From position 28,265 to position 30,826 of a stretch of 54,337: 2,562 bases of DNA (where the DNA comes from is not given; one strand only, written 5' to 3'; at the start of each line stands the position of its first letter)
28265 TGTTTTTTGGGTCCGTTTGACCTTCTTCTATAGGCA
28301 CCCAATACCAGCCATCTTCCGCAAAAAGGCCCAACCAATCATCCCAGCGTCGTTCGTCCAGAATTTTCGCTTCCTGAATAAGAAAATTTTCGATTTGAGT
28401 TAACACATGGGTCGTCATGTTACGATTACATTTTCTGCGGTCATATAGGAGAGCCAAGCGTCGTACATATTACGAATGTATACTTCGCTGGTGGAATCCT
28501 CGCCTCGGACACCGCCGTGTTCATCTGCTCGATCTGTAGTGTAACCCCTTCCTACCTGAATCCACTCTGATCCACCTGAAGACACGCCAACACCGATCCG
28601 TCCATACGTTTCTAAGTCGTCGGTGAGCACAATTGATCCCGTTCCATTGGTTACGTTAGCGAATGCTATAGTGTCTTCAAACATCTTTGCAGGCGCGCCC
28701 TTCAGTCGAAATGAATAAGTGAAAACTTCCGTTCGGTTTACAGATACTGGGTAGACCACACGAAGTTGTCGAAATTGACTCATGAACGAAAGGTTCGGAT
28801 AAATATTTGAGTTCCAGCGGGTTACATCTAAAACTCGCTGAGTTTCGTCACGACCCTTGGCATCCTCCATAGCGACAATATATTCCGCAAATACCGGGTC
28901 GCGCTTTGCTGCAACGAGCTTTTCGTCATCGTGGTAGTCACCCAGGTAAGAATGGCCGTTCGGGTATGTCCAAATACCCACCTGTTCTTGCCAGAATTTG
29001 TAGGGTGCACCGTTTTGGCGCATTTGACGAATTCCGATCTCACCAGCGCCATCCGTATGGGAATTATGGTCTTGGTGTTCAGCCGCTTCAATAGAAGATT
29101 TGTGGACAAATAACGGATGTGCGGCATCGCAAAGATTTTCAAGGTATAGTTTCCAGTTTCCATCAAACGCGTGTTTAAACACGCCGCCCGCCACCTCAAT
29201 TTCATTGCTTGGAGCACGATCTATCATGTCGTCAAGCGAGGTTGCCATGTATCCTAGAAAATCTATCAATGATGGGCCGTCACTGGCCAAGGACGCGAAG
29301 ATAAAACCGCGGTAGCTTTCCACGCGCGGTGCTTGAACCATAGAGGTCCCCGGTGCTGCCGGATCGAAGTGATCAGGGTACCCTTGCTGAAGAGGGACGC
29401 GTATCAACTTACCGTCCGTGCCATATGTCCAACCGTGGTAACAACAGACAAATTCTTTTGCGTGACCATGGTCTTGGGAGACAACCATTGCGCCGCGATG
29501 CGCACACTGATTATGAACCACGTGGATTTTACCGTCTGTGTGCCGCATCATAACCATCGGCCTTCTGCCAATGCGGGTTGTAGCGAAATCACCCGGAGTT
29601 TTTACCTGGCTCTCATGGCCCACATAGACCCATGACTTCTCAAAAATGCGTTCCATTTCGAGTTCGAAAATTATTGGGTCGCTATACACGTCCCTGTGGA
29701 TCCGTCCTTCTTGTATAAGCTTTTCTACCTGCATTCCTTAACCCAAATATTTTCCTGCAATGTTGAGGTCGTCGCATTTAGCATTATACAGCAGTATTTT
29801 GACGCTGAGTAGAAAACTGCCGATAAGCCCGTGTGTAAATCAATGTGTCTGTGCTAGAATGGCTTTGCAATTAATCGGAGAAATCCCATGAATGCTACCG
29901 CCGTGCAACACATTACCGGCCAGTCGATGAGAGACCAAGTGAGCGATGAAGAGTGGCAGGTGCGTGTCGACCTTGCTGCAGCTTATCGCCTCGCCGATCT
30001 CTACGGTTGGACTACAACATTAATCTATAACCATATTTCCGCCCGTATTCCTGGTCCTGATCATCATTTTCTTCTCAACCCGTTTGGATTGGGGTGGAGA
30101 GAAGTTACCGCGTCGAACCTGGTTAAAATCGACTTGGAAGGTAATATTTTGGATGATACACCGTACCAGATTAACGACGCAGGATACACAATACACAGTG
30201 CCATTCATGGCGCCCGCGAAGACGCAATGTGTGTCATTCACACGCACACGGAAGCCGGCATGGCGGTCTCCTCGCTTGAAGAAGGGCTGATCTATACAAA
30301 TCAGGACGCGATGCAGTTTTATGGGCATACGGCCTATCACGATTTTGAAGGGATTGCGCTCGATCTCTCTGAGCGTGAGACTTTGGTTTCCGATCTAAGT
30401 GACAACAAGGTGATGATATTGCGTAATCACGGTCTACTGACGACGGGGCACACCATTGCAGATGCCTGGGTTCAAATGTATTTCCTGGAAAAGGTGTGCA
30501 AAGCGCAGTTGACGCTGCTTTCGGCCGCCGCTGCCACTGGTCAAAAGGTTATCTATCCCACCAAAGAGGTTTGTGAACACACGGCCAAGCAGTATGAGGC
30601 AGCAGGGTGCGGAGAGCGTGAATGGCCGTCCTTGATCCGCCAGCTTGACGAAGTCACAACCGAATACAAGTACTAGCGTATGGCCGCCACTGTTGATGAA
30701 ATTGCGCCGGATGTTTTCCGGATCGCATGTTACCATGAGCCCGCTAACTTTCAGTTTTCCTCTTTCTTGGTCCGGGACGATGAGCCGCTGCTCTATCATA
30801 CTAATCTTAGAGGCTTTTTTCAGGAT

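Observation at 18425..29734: An 11-gene, 11.3-kb co-directional catabolic block combining enzyme types not known together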

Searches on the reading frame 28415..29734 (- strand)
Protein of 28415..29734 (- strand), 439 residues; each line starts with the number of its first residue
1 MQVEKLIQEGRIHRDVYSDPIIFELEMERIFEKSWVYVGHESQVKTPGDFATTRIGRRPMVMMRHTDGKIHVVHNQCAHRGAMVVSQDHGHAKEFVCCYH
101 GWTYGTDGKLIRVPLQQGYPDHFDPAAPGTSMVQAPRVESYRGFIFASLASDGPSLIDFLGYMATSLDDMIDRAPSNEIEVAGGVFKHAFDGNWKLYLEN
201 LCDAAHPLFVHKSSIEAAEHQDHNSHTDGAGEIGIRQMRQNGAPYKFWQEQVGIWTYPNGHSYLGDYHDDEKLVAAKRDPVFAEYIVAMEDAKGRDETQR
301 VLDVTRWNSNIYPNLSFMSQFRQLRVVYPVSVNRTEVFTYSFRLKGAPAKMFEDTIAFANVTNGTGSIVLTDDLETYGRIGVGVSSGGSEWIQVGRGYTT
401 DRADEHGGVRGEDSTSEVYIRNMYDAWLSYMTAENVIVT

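Call 4: search_protein_families(library=pfam, proteins=[window:28415-29734:-])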
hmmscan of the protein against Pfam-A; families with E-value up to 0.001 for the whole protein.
window:28415-29734:- (439 aa): 3 families
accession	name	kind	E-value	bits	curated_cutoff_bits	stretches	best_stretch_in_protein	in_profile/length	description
PF00355.32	Rieske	-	3.1e-20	72.3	20.3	1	34-117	1-82/88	Rieske [2Fe-2S] domain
PF00848.25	Ring_hydroxyl_A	-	4.6e-12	46.7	24.9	1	187-432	11-207/208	Ring hydroxylating alpha subunit (catalytic domain)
PF19112.6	VanA_C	-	1.4e-05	25.8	23.5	1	191-234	2-45/193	Vanillate O-demethylase oxygenase C-terminal domain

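Call 5: search_protein_families(library=ncbifam, proteins=[window:28415-29734:-])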
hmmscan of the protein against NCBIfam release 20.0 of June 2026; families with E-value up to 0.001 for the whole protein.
window:28415-29734:- (439 aa): 6 families
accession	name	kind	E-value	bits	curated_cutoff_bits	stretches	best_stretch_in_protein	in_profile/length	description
TIGR03229.1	benzo_1_2_benA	equivalog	6.4e-68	229.6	780.95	1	10-398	14-387/433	benzoate 1,2-dioxygenase large subunit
NF042946.1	3PPDioc_HcaE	equivalog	2.1e-67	228.1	830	1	8-434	12-432/450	3-phenylpropionate/cinnamic acid dioxygenase subunit alpha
TIGR03228.1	anthran_1_2_A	equivalog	7.8e-67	225.9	671.9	1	11-399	15-393/438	anthranilate 1,2-dioxygenase large subunit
NF041684.1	ant_diox_AndAc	equivalog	2.7e-43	148.1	750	1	10-211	21-222/418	anthranilate 1,2-dioxygenase large subunit AndAc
NF058607.1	GlBtMonoOxGbcA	equivalog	1.1e-35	123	670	1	14-223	35-238/420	glycine betaine monooxygenase oxygenase subunit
NF052579.1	BetMthstMoxSdmAMthl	equivalog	1.3e-10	40.8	600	1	35-113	18-94/351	4beta-methylsterol monooxygenase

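Call 14: search_solved_structures(query=window:28415-29734:-, max_evalue=1e-10)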
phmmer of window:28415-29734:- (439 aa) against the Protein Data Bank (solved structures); distinct sequences matched with E-value up to 1e-10: 29.
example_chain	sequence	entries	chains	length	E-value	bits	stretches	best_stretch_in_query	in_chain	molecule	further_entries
9o71_A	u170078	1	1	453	1.6e-96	327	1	4-432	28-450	Phenylpropionate dioxygenase-like ring-hydroxylating dioxygenase large terminal subunit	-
7yls_B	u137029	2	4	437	6.4e-95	321.8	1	4-432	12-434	Rieske (2Fe-2S) domain protein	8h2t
8k0a_A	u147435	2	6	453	6.6e-55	189.9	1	8-434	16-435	3-phenylpropionate/cinnamic acid dioxygenase subunit alpha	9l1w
1uli_A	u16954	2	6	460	1.9e-48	168.6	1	9-433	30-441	biphenyl dioxygenase large subunit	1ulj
2xr8_A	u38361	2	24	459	2.1e-47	165.2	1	9-205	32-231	BIPHENYL DIOXYGENASE SUBUNIT ALPHA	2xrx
2yfi_A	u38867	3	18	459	2.2e-47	165.1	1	9-205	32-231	BIPHENYL DIOXYGENASE SUBUNIT ALPHA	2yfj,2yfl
2xsh_A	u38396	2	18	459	1.4e-46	162.5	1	9-205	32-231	BIPHENYL DIOXYGENASE SUBUNIT ALPHA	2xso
5xbp_A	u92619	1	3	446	1.7e-46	162.2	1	15-435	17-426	3NT oxygenase alpha subunit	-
5aeu_A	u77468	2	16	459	7.1e-46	160.1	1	9-205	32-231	BIPHENYL DIOXYGENASE SUBUNIT ALPHA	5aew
3en1_A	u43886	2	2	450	1e-44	156.3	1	4-433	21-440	Benzene 1,2-dioxygenase subunit alpha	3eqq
2gbw_A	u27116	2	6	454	1.7e-44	155.6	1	13-215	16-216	Biphenyl 2,3-Dioxygenase Alpha Subunit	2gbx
2bmo_A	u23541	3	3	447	2.2e-44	155.2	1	16-435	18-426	OXYGENASE-ALPHA NBDO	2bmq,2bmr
3gzx_A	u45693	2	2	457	1.5e-43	152.4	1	9-378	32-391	Biphenyl dioxygenase subunit alpha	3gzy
2ckf_A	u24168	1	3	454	1.9e-43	152.1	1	13-214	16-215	RING-HYDROXYLATING DIOXYGENASE ALPHA SUBUNIT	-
4hjl_A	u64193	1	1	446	1e-42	149.7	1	16-219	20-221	Naphthalene 1,2-dioxygenase subunit alpha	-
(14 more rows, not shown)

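Call 45: find_homologous_proteins(query=window:28415-29734:-, max_evalue=1e-40)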
Query window:28415-29734:- (439 aa): 3324 proteins with E <= 1e-40 among 6312 candidates; the best 120 are listed.
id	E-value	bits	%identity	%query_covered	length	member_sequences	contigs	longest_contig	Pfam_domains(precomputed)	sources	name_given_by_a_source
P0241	0.0e+0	1022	99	99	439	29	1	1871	PF00355.33,PF00848.26,PF19112.7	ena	-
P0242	5.1e-258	874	84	98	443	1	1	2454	PF00355.33,PF00848.26,PF19112.7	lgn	-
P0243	3.5e-254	862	82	98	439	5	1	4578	PF00355.33,PF00848.26,PF19112.7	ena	-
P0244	4.9e-254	861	82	98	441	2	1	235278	PF00355.33,PF00848.26,PF19112.7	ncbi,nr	ncbi:MAG: Rieske 2Fe-2S domain-containing protein [Pseudomonadota bacterium]|nr:Rieske 2Fe-2S domain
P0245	1.8e-250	849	81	98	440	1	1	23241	PF00355.33,PF00848.26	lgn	-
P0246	1.5e-249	846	81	98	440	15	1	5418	PF00355.33,PF00848.26,PF19112.7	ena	-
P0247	3.5e-249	845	81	97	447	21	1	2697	PF00355.33,PF00848.26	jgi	jgi:phenylpropionate dioxygenase-like ring-hydroxylating dioxygenase large terminal subunit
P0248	4.5e-249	845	80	99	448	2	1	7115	PF00355.33,PF00848.26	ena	-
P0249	8.4e-249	844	81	98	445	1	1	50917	PF00355.33,PF00848.26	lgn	-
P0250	9.6e-249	844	81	98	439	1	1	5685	PF00355.33,PF00848.26,PF19112.7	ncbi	ncbi:MAG: Rieske 2Fe-2S domain-containing protein [Rhodospirillaceae bacterium]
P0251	2.1e-248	843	79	98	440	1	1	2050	PF00355.33,PF00848.26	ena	-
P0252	3.1e-248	842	79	98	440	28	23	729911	PF00355.33,PF00848.26,PF19112.7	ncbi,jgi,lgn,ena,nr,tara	ncbi:MAG TPA: ribosomal subunit interface protein [Rhodospirillaceae bacterium]|nr:ribosomal subunit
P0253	2.1e-247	839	78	99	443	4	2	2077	PF00355.33,PF00848.26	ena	-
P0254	5.0e-247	838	80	98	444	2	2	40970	PF00355.33,PF00848.26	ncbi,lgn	-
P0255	1.2e-246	837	79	98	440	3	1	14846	PF00355.33,PF00848.26,PF19112.7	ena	-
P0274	1.5e-230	784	75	98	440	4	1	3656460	PF00355.33,PF00848.26,PF19112.7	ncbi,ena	-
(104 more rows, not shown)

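Call 46: find_encoding_contigs(protein=P0244, flank=9000, max_places=1)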
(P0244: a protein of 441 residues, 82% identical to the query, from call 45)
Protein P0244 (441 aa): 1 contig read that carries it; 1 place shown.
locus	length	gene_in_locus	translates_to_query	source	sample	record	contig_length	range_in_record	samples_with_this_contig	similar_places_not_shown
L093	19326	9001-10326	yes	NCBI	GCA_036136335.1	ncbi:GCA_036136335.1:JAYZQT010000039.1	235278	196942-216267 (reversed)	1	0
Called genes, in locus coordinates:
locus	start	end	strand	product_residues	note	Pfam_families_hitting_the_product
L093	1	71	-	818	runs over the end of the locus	PF01315:Ald_Xan_dh_C, PF02738:MoCoBD_1, PF20256:MoCoBD_2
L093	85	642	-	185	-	PF03358:FMN_red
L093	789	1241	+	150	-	PF13527:Acetyltransf_9 (weak), PF00583:Acetyltransf_1, PF13673:Acetyltransf_10, PF13508:Acetyltransf_7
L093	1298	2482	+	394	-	PF01494:FAD_binding_3, PF13450:NAD_binding_8 (faint)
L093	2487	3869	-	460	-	PF02417:Chromate_transp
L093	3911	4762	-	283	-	PF02678:Pirin, PF05726:Pirin_C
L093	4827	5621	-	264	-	PF02798:GST_N, PF13417:GST_N_3, PF13409:GST_N_2, PF13410:GST_C_2 (weak), PF00043:GST_C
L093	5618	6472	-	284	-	PF05368:NmrA, PF13460:NAD_binding_10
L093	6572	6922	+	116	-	PF01042:Ribonuc_L-PSP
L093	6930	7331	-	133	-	PF01641:SelR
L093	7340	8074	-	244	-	PF19583:ODP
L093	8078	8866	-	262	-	PF00596:Aldolase_II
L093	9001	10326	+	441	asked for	PF00355:Rieske, PF00848:Ring_hydroxyl_A, PF19112:VanA_C (faint)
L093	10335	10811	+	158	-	PF13577:SnoaL_4 (weak), PF00866:Ring_hydroxyl_B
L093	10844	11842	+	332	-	PF08240:ADH_N, PF00107:ADH_zinc_N, PF13602:ADH_zinc_N_2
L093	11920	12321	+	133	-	PF16113:ECH_2 (weak)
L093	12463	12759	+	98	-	PF00378:ECH_1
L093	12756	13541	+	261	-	PF00561:Abhydrolase_1, PF12146:Hydrolase_4 (weak), PF12697:Abhydrolase_6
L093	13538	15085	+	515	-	PF20695:UbiD_N (weak), PF01977:UbiD, PF20696:UbiD_C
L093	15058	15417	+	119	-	-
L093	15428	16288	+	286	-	PF00561:Abhydrolase_1, PF12146:Hydrolase_4 (weak), PF12697:Abhydrolase_6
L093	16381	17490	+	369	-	PF08240:ADH_N, PF00107:ADH_zinc_N, PF13602:ADH_zinc_N_2 (weak)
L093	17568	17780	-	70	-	-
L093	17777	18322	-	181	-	PF05995:CDO_I (weak)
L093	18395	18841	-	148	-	PF03928:HbpS-like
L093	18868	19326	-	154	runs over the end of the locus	PF01047:MarR, PF12802:MarR_2, PF13463:HTH_27 (weak), PF13412:HTH_24 (weak)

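Call 47: find_encoding_contigs(protein=P0274, flank=9000, max_places=1)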
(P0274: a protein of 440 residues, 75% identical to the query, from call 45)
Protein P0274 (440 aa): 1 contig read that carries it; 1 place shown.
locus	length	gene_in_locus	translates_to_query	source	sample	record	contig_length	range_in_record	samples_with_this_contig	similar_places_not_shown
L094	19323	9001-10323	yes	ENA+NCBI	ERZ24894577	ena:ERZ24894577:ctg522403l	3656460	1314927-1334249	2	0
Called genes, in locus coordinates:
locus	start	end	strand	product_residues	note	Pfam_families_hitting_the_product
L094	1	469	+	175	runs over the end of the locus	PF04290:DctQ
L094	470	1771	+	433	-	PF06808:DctM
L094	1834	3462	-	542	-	PF00501:AMP-binding, PF13193:AMP-binding_C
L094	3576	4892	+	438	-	PF01053:Cys_Met_Meta_PP, PF01041:DegT_DnrJ_EryC1 (weak)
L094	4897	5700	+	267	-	PF00561:Abhydrolase_1, PF12146:Hydrolase_4, PF12697:Abhydrolase_6, PF08386:Abhydrolase_4 (weak)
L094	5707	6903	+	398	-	PF02771:Acyl-CoA_dh_N, PF02770:Acyl-CoA_dh_M, PF00441:Acyl-CoA_dh_1, PF08028:Acyl-CoA_dh_2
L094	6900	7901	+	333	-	PF01636:APH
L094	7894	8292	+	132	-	PF19802:DUF6285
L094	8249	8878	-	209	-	PF09347:DUF1989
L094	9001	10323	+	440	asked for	PF00355:Rieske, PF00848:Ring_hydroxyl_A, PF19112:VanA_C (faint)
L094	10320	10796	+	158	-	PF13577:SnoaL_4, PF00866:Ring_hydroxyl_B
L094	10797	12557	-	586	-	PF02518:HATPase_c, PF13589:HATPase_c_3, PF01119:DNA_mis_repair, PF08676:MutL_C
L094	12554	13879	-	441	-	PF00342:PGI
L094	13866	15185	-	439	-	PF05193:Peptidase_M16_C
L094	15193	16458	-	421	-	PF00675:Peptidase_M16, PF05193:Peptidase_M16_C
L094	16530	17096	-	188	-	PF11233:DUF3035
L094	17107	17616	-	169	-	PF01252:Peptidase_A8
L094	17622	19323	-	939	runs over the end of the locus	PF00133:tRNA-synt_1, PF01406:tRNA-synt_1e (faint), PF01921:tRNA-synt_1f (faint), PF09334:tRNA-synt_1g, PF08264:Anticodon_1, PF06827:zf-FPG_IleRS (weak)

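Call 59: search_solved_structures(query=window:28415-29734:-, max_evalue=1e-90, show_alignments=2)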
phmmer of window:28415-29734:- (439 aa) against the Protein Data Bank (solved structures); distinct sequences matched with E-value up to 1e-90: 2.
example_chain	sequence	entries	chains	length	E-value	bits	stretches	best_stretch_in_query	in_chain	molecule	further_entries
9o71_A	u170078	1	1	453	1.6e-96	327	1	4-432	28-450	Phenylpropionate dioxygenase-like ring-hydroxylating dioxygenase large terminal subunit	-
7yls_B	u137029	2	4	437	6.4e-95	321.8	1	4-432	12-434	Rieske (2Fe-2S) domain protein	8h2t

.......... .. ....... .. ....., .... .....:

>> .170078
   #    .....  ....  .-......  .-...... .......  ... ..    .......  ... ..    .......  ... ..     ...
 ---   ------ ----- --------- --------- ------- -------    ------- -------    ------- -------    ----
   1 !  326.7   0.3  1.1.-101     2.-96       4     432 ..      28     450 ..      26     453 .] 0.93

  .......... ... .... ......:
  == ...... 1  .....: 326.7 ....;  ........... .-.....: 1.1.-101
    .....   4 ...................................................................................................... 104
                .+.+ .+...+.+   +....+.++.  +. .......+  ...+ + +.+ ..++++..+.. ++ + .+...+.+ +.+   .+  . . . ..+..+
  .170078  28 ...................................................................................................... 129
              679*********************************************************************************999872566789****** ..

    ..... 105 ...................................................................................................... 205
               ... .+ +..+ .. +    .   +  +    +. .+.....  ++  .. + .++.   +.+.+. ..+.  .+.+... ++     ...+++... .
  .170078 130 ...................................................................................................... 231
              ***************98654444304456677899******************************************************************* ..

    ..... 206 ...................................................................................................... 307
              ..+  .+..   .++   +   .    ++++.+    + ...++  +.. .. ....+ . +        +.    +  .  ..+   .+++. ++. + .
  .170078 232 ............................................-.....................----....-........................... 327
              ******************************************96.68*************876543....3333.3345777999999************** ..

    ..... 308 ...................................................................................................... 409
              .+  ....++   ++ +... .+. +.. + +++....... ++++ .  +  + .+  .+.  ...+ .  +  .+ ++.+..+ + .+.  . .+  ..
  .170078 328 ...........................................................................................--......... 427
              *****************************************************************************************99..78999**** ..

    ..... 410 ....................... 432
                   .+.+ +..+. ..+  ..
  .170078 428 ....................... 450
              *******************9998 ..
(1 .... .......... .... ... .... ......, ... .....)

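Call 91: search_dna_similar(query=window:28415-29734:-, collection=plasmids, mode=protein, max_evalue=1e-80, max_rows=20)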
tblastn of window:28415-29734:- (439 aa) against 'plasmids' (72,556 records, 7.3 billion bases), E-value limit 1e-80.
Records with a match: 36; places in all: 36; records where one place covers at least 80% of the query: 36.
Best place of each record, by identity: <60% 36.
By first word of the organism name: Sulfitobacter 13; Roseibium 6; Labrenzia 4; Pseudomonas 3; Variovorax 2; Burkholderia 2; Agrobacterium 2; Rhizobium 1; Azospirillum 1; Ruegeria 1; and 1 more.
By predicted mobility (MOB-suite, as given by PLSDB): non-mobilizable 30; conjugative 6.
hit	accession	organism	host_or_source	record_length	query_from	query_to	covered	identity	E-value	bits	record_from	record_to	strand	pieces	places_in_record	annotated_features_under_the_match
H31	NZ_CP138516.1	Variovorax paradoxus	Legume root,PacBio whole genome assembly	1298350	1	431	98%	43.7%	4e-110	363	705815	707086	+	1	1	none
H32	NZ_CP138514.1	Variovorax paradoxus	Legume root,PacBio whole genome assembly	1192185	1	431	98%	43.7%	1e-109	362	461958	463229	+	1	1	none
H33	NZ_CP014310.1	Burkholderia sp. PAMC 26561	single cell,lichen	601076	3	431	98%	43.4%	2e-104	347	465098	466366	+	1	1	aromatic ring-hydroxylating dioxygenase subunit alpha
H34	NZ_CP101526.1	Burkholderia arboris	mixed culture,soil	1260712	6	435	98%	41.4%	9e-99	330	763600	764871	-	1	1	none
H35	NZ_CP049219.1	Agrobacterium tumefaciens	Clematis,cell culture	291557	2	435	99%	40.6%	8e-94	317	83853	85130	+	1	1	aromatic ring-hydroxylating dioxygenase subunit alpha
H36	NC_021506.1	Pseudomonas resinovorans NBRC 106553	-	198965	2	433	98%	39.9%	4e-97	326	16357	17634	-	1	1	Rieske 2Fe-2S domain-containing protein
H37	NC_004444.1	Pseudomonas resinovorans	-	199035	2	433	98%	39.9%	4e-97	326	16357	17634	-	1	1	Rieske 2Fe-2S domain-containing protein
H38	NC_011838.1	Pseudomonas putida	-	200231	2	433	98%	39.9%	4e-97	326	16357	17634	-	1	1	Rieske 2Fe-2S domain-containing protein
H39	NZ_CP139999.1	Agrobacterium tumefaciens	-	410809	1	433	99%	39.3%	3e-96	323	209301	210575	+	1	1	Rieske 2Fe-2S domain-containing protein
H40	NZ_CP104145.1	Rhizobium sullae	Sulla coronaria,cell culture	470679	1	434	99%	37.4%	6e-88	299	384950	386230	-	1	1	Rieske 2Fe-2S domain-containing protein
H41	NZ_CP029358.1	Azospirillum thermophilum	cell culture,hot spring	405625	3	433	98%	37.2%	1e-88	301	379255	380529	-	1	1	Rieske 2Fe-2S domain-containing protein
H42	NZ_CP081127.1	Sulfitobacter sp. W002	-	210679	6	432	97%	37.4%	2e-84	289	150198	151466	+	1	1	aromatic ring-hydroxylating dioxygenase subunit alpha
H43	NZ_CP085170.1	Sulfitobacter sp. DSM 110093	cell culture,Sediment from the Channel ...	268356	6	432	97%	36.7%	2e-82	284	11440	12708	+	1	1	aromatic ring-hydroxylating dioxygenase subunit alpha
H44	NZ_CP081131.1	Sulfitobacter sp. W074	-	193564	6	432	97%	36.7%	2e-82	283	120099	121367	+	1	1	aromatic ring-hydroxylating dioxygenase subunit alpha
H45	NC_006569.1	Ruegeria pomeroyi DSS-3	-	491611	3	432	98%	36.2%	7e-81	279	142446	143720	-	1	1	Rieske 2Fe-2S domain-containing protein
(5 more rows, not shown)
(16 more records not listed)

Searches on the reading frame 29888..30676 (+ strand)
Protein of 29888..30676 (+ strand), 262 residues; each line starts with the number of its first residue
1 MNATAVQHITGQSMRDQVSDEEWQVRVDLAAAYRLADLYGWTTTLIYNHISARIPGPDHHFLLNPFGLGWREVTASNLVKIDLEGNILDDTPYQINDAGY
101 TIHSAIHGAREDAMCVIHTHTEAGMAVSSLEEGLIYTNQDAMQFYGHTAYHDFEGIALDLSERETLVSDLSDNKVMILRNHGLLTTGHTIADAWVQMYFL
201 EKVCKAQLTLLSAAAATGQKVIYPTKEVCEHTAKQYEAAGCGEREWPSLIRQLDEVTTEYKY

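Call 6: search_protein_families(library=pfam, proteins=[window:29888-30676:+])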
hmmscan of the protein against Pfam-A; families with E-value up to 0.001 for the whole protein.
window:29888-30676:+ (262 aa): 1 family
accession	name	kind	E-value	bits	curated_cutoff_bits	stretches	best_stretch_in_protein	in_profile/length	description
PF00596.27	Aldolase_II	-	5.3e-46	157.3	22.2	1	28-208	2-183/183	Class II Aldolase and Adducin N-terminal domain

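Call 38: search_protein_families(library=ncbifam, proteins=[window:29888-30676:+], max_evalue=1e-10)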
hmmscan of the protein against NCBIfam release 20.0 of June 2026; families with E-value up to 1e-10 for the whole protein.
window:29888-30676:+ (262 aa): 9 families
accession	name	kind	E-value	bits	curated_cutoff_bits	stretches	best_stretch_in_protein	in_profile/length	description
NF005451.0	PRK07044.1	subfamily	7.3e-105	349.6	207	1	12-261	9-255/256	aldolase II superfamily protein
NF005186.0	PRK06661.1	equivalog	3.8e-56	190.4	339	1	23-254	4-232/235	hypothetical protein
NF005068.0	PRK06486.1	equivalog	4.8e-50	170.3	269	1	14-261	16-261/262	aldolase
NF004855.0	PRK06208.1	subfamily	1.6e-49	168.6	255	1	10-251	28-263/274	class II aldolase/adducin family protein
NF005689.0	PRK07490.1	equivalog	1.6e-40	138.9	260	1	17-253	6-239/248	hypothetical protein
NF005484.0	PRK07090.1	equivalog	4.2e-29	101.6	261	1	8-214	14-217/260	aldolase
NF005123.0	PRK06557.1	subfamily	1.3e-15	57.7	251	1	48-236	34-216/223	L-ribulose-5-phosphate 4-epimerase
NF040649.1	FucA_Meth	equivalog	1.5e-13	51.1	250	1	73-208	46-174/179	L-fuculose phosphate aldolase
NF005302.0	PRK06833.1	equivalog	8.5e-12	45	264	1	63-238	42-209/214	L-fuculose-phosphate aldolase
